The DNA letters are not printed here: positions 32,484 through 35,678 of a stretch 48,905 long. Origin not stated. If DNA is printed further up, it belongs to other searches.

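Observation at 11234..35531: Contiguous cytoplasmic sulfane-sulfur-to-sulfate oxidation island: sensors, carriers, sHdr, PDO and a Soe-like enzyme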

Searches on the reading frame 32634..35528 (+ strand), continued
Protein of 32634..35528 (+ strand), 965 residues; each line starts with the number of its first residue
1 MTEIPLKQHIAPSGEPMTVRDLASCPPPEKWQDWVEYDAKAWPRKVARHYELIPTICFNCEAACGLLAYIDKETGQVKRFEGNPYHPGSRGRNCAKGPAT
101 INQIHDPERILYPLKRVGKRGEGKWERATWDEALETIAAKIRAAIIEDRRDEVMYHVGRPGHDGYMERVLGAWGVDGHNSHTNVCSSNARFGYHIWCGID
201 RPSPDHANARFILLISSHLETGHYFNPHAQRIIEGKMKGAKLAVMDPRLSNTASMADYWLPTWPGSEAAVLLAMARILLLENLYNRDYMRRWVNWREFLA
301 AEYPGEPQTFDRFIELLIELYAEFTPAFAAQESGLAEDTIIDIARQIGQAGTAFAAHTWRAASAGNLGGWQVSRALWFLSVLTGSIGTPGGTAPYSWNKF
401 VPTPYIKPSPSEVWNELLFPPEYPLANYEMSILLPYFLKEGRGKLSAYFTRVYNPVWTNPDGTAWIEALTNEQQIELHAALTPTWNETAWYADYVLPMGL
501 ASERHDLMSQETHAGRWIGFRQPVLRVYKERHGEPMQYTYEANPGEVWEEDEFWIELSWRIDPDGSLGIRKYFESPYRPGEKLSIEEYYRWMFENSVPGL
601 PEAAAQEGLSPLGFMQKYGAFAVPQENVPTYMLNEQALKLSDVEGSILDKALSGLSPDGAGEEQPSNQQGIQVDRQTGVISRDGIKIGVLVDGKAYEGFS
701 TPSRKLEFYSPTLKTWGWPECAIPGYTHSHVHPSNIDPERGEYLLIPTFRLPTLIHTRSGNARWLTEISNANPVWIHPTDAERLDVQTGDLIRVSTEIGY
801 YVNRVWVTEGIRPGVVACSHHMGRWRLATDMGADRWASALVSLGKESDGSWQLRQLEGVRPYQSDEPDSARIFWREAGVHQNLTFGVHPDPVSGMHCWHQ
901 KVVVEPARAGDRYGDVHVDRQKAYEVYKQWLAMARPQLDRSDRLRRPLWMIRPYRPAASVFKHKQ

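Call 72: find_encoding_contigs(protein=P0244, flank=6000, max_places=1)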
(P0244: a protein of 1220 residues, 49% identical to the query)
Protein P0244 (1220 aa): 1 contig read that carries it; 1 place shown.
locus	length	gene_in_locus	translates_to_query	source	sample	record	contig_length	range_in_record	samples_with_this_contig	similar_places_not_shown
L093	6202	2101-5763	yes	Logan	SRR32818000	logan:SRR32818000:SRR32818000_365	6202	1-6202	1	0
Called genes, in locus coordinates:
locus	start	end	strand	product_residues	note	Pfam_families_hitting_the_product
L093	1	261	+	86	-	?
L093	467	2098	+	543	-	PF12797:Fer4_2 (faint), PF12838:Fer4_7 (weak), PF13187:Fer4_9 (weak), PF12838:Fer4_7 (weak), PF13247:Fer4_11, PF12837:Fer4_6 (weak), PF00037:Fer4 (weak), PF03916:NrfD, +2 more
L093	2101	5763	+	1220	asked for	PF00384:Molybdopterin, PF01568:Molydop_binding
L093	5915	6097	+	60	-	PF04964:Flp_Fap (weak)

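Call 75: search_protein_families(library=pfam, alignment_id=A2, max_evalue=0.00001)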
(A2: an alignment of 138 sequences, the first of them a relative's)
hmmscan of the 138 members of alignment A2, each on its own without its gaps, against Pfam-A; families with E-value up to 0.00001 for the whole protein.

A. member 1, L007:4779-5318:- (180 aa): 1 family
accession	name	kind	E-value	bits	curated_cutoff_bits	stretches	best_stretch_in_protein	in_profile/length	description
PF01872.23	RibD_C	-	1.1e-22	81.3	24.1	1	3-171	2-196/197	RibD C-terminal domain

B. families by the number of members that match (of 138 scanned): 110 families (the first 25 are shown)
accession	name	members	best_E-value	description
PF00916.26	Sulfate_transp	11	5.8e-117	Sulfate permease family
PF01740.26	STAS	11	5.3e-18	STAS domain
PF00581.25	Rhodanese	8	7.6e-29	Rhodanese-like domain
PF00753.33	Lactamase_B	7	5.1e-19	Metallo-beta-lactamase superfamily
PF02597.26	ThiS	7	5.5e-17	ThiS family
PF01613.24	Flavin_Reduct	3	1.4e-41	Flavin reductase like domain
PF00294.29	PfkB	3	1e-40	pfkB family carbohydrate kinase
PF03916.19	NrfD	3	1.1e-19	Polysulphide reductase, NrfD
PF08534.16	Redoxin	3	5.6e-18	Redoxin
PF04143.19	Sulf_transp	3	4.9e-17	Sulphur transport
PF00578.27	AhpC-TSA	3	5.2e-17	AhpC/TSA family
PF13905.12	Thioredoxin_8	3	1.2e-16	Thioredoxin-like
PF00085.26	Thioredoxin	3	1.3e-10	Thioredoxin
PF01925.25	TauE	2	3.7e-38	Sulfite exporter TauE/SafE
PF00005.33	ABC_tran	2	1e-31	ABC transporter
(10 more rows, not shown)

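Call 79: search_solved_structures(query=window:32634-35528:+, max_evalue=1e-35, show_alignments=1)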
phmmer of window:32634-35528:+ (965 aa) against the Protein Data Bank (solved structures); distinct sequences matched with E-value up to 1e-35: 2.
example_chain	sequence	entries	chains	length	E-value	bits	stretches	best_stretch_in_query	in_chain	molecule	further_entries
2vpw_A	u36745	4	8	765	5.6e-39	136.9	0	48-330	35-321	THIOSULFATE REDUCTASE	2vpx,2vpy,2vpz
6cz7_A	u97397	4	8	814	7.7e-38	133.1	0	51-396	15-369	ArrA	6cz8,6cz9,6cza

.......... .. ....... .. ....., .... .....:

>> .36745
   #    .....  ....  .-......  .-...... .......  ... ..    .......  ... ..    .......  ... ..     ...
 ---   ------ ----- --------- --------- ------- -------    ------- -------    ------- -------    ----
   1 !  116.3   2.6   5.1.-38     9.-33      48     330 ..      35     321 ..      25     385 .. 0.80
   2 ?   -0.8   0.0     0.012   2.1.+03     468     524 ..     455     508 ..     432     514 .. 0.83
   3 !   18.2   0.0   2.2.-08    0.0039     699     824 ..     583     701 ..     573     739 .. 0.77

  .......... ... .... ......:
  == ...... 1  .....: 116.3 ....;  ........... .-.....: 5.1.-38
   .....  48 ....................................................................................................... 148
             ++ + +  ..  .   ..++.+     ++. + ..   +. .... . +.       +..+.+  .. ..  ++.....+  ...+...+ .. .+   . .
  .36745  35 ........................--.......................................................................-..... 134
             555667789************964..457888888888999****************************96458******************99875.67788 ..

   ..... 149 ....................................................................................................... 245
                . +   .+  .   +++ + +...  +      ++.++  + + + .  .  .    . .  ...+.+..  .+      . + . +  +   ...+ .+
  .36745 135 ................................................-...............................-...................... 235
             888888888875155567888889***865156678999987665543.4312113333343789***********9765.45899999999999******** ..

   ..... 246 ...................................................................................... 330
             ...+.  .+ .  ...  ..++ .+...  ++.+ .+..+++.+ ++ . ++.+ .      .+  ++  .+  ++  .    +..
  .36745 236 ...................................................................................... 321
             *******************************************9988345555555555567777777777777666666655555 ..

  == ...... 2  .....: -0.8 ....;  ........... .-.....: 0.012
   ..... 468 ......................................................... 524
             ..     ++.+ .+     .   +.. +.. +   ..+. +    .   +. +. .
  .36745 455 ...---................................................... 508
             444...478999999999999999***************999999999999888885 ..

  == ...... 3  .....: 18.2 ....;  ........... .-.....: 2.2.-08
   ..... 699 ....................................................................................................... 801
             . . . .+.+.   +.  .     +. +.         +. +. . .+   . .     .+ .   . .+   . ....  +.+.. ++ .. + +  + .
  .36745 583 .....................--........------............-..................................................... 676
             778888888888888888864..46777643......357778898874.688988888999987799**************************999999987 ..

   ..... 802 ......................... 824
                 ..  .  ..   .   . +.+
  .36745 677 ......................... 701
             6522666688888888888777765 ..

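Call 96: find_encoding_contigs(protein=P0351, flank=5000, max_places=1)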
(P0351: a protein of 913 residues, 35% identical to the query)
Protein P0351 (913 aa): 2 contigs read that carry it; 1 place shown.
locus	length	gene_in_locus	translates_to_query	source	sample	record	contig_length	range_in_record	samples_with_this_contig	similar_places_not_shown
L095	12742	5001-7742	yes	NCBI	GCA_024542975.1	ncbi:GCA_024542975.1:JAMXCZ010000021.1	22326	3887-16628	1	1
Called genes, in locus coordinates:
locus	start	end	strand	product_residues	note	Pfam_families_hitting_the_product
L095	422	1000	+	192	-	PF12728:HTH_17, PF00072:Response_reg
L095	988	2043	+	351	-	PF00512:HisKA, PF02518:HATPase_c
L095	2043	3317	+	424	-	PF16930:Porin_5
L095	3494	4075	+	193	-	PF00037:Fer4 (faint), PF12797:Fer4_2 (faint), PF13237:Fer4_10 (faint), PF12838:Fer4_7 (faint), PF13187:Fer4_9 (faint), PF13247:Fer4_11, PF25160:LdpA_Fe-S-bd (weak)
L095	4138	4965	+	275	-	PF03916:NrfD, PF04976:DmsC (weak), PF14589:NrfD_2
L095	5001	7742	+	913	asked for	PF04879:Molybdop_Fe4S4, PF00384:Molybdopterin, PF01568:Molydop_binding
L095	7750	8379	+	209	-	PF02613:Nitrate_red_del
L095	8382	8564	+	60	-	PF02416:TatA_B_E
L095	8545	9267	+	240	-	PF00902:TatC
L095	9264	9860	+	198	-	PF12804:NTP_transf_3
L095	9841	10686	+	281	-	PF01226:Form_Nir_trans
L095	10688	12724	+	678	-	PF04879:Molybdop_Fe4S4, PF00384:Molybdopterin, PF01568:Molydop_binding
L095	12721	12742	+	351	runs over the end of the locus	PF12838:Fer4_7 (faint), PF13187:Fer4_9 (faint), PF13484:Fer4_16 (faint), PF00037:Fer4 (faint), PF13183:Fer4_8 (weak), PF13237:Fer4_10 (faint), PF17179:Fer4_22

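Call 97: find_encoding_contigs(protein=P0360, flank=5000, max_places=1)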
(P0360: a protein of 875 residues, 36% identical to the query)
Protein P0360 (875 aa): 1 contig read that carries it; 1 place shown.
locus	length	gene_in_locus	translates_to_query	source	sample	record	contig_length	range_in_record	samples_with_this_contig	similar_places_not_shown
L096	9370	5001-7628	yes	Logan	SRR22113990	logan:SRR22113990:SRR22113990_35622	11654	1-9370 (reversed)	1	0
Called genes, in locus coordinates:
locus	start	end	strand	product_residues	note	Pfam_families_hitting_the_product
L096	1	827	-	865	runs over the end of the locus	PF10633:NPCBM_assoc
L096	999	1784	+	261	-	PF01261:AP_endonuc_2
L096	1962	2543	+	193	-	PF00578:AhpC-TSA, PF08534:Redoxin, PF00255:GSHPx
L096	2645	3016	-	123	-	PF12643:MazG-like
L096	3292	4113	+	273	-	-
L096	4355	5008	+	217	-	PF00037:Fer4 (faint), PF12797:Fer4_2 (faint), PF12837:Fer4_6 (faint), PF12838:Fer4_7 (faint), PF13187:Fer4_9 (faint), PF13237:Fer4_10 (weak), PF13247:Fer4_11, PF25160:LdpA_Fe-S-bd (weak), +1 more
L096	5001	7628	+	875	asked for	PF04879:Molybdop_Fe4S4, PF00384:Molybdopterin, PF01568:Molydop_binding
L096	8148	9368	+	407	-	?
